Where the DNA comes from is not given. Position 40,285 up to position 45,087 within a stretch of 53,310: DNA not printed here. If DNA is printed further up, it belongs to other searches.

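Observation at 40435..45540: Cap4-like nuclease / STAND NTPase / HEAT-repeat giant followed by a small HNH-like partner: candidate new Avs-type defence module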

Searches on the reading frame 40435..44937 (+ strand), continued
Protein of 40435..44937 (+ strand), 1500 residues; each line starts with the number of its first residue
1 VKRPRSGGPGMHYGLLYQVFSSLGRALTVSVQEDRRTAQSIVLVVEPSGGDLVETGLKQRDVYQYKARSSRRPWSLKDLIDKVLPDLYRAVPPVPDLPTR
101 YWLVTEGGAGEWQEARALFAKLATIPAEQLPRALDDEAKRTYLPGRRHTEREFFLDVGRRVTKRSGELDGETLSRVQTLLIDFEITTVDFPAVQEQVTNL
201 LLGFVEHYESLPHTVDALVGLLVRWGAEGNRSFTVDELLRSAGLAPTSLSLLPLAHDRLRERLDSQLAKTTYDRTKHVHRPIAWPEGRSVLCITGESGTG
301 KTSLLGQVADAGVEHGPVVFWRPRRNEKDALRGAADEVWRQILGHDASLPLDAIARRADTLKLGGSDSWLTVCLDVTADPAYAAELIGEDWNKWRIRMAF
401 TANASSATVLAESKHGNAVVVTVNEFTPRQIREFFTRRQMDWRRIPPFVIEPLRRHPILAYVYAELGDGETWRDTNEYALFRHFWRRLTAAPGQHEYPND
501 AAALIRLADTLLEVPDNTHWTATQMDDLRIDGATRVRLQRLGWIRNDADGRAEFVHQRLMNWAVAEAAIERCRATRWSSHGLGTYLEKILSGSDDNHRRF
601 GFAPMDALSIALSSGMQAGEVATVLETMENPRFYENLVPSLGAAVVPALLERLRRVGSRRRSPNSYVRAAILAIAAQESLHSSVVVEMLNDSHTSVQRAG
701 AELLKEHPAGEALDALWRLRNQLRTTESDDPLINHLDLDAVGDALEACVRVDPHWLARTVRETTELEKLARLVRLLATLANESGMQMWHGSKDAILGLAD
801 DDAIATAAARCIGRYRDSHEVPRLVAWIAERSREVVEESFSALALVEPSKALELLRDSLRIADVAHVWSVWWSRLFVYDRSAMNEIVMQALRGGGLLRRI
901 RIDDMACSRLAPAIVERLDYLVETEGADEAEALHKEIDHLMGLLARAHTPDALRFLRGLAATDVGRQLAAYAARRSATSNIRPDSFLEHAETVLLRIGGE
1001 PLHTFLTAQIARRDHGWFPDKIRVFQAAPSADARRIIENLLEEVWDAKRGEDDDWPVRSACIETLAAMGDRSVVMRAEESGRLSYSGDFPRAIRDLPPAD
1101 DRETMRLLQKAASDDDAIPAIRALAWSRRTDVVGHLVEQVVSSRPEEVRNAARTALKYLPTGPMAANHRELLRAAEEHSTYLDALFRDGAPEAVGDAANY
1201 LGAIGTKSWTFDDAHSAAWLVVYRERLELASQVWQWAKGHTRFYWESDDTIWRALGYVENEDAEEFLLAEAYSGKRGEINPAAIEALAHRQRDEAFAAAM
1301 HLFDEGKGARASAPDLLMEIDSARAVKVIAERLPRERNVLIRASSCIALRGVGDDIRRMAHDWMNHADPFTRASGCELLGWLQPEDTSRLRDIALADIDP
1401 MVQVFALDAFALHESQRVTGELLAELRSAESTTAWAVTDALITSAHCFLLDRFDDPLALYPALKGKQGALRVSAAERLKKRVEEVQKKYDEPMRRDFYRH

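Call 92: search_protein_families(library=pfam, alignment_id=A9, max_evalue=0.00001)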
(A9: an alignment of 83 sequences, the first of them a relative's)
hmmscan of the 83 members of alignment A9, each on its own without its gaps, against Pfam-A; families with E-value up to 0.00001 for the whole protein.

A. member 1, L096:3-3128:+ (1042 aa): 1 family
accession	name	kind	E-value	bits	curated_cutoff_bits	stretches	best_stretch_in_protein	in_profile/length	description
PF01936.24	NYN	-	1.1e-08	36.2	24.2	1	874-1026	2-136/145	NYN domain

B. families by the number of members that match (of 83 scanned): 77 families (the first 25 are shown)
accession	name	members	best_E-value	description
PF00515.34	TPR_1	3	1.1e-25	Tetratricopeptide repeat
PF13424.12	TPR_12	3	6.7e-15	Tetratricopeptide repeat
PF01381.28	HTH_3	3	2.5e-14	Helix-turn-helix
PF01156.24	IU_nuc_hydro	2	5e-55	Inosine-uridine preferring nucleoside hydrolase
PF07719.23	TPR_2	2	1.9e-30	Tetratricopeptide repeat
PF00239.26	Resolvase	2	2.2e-25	Resolvase, N terminal domain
PF13414.12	TPR_11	2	3.5e-25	TPR repeat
PF13431.12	TPR_17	2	2.7e-24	Tetratricopeptide repeat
PF13428.12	TPR_14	2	5.8e-24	Tetratricopeptide repeat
PF13432.12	TPR_16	2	2.2e-20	Tetratricopeptide repeat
PF13271.11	DUF4062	2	1.9e-18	Domain of unknown function (DUF4062)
PF14559.12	TPR_19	2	3.1e-18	Tetratricopeptide repeat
PF13181.12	TPR_8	2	2.8e-15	Tetratricopeptide repeat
PF13560.12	HTH_31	2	6.6e-15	Helix-turn-helix domain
PF13174.12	TPR_6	2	1.3e-14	Tetratricopeptide repeat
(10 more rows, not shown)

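Call 110: search_dna_similar(query=window:40435-44934:+, collection=plasmids, mode=protein, max_evalue=0.000001, max_rows=12)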
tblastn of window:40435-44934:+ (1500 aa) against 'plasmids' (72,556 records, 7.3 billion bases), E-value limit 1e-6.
Records with a match: 2; places in all: 2; records where one place covers at least 80% of the query: 0.
Best place of each record, by identity: <60% 2.
By first word of the organism name: Rhizobium 1; Sphingomonas 1.
By predicted mobility (MOB-suite, as given by PLSDB): conjugative 1; non-mobilizable 1.
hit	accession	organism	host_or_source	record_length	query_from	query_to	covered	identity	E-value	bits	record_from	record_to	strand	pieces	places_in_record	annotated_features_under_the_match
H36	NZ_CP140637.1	Rhizobium indigoferae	Indigofera amblyantha,Pure culture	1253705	7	880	58%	27.0%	5e-54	217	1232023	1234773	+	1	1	record has no annotation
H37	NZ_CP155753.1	Sphingomonas parapaucimobilis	Chinese cabbage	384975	1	691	46%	30.2%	9e-42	177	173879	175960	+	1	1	hypothetical protein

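Call 111: search_dna_similar(query=window:40435-44934:+, collection=phages, mode=protein, max_evalue=0.000001, max_rows=8)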
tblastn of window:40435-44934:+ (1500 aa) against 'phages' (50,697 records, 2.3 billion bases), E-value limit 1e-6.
No match.

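Call 112: get_annotated_region(hit=H37, flank=9000)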
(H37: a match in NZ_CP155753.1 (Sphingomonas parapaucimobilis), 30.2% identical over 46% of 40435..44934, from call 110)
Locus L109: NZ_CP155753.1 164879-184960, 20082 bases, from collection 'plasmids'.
description: Sphingomonas parapaucimobilis strain YK209 plasmid unnamed5, complete sequence
organism: Sphingomonas parapaucimobilis (NCBI taxid 28213)
taxonomy: Bacteria; Pseudomonadota; Alphaproteobacteria; Sphingomonadales; Sphingomonadaceae; Sphingomonas; Sphingomonas parapaucimobilis
host: -; source: Chinese cabbage; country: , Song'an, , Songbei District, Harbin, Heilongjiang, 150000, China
typing (MOB-suite, as given by PLSDB): non-mobilizable
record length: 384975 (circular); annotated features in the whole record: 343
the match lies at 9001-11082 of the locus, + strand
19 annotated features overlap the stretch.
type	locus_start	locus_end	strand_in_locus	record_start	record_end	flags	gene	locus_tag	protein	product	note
CDS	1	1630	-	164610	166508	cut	-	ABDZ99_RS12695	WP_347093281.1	hypothetical protein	-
CDS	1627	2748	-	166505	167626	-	-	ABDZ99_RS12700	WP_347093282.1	hypothetical protein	-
CDS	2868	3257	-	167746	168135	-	-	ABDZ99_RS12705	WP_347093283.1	helix-turn-helix transcriptional regulator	-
CDS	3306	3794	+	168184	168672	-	-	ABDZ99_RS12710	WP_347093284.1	NADAR family protein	-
CDS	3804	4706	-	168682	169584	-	-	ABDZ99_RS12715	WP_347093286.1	PfkB family carbohydrate kinase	-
CDS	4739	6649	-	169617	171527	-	-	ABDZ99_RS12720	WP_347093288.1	hypothetical protein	-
CDS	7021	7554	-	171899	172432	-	-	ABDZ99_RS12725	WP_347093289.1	hypothetical protein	-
CDS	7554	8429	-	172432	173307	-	-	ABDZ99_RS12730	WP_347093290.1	nucleoside 2-deoxyribosyltransferase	-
CDS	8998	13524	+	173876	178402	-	-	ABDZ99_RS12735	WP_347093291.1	hypothetical protein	-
CDS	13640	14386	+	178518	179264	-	-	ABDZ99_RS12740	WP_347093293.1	hypothetical protein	-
CDS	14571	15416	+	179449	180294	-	-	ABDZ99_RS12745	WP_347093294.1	hypothetical protein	-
CDS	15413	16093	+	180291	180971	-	-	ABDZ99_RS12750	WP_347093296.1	hypothetical protein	-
CDS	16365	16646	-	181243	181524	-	-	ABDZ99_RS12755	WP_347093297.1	winged helix DNA-binding protein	GO:0006355 - regulation of DNA-templated transcription [Evidence IEA]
CDS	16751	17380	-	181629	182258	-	radC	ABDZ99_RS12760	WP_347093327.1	DNA repair protein RadC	GO:0006281 - DNA repair [Evidence IEA]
CDS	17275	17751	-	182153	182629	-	-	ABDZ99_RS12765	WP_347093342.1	hypothetical protein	-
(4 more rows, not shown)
